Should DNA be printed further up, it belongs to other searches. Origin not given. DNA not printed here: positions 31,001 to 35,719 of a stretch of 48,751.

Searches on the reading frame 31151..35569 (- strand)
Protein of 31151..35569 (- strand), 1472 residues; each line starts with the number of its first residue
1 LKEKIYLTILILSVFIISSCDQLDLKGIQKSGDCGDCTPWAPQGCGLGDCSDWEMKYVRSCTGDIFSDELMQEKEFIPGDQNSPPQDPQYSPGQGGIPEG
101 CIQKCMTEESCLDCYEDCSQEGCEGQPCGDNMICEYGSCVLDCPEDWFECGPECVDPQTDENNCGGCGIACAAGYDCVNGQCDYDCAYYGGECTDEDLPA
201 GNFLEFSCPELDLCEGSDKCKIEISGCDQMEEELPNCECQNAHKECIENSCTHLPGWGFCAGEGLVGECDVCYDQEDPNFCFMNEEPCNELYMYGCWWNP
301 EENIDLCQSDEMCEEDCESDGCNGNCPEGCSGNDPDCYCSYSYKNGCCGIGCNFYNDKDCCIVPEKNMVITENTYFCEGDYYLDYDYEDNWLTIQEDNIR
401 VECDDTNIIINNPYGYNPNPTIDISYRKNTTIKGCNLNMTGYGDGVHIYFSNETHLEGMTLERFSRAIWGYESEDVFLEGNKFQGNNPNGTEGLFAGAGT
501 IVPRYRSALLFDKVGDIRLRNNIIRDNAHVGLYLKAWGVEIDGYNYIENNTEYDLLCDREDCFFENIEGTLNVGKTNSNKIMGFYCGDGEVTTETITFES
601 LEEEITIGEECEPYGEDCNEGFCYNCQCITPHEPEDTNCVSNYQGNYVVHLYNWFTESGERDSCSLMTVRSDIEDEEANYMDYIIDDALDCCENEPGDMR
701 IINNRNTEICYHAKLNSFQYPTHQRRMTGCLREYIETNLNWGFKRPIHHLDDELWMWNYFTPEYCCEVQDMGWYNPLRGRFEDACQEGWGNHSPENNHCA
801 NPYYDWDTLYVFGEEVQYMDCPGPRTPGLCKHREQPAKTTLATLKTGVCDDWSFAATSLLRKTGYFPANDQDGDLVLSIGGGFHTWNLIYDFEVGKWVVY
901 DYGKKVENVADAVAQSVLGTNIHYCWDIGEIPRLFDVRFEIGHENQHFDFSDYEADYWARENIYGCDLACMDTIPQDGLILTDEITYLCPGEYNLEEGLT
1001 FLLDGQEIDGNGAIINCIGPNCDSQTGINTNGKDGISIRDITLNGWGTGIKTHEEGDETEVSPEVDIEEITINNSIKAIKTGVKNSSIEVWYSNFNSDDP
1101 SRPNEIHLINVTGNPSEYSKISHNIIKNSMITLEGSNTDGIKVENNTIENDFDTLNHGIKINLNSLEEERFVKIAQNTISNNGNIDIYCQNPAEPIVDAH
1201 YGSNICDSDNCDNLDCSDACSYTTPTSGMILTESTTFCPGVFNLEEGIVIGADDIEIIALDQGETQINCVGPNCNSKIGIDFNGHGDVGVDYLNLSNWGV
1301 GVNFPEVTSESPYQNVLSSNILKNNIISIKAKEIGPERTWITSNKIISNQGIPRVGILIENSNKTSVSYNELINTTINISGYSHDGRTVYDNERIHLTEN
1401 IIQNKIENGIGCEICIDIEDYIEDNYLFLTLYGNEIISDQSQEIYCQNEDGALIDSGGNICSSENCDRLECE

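Call 71: search_protein_families(library=pfam, proteins=[window:31151-35569:-], max_evalue=0.01)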
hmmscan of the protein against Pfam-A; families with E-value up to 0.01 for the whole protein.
window:31151-35569:- (1472 aa): 1 family
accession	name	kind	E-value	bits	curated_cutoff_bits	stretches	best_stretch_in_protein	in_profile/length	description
PF05048.19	NosD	-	0.00018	21.5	23.6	1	395-556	15-154/212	Periplasmic copper-binding protein (NosD)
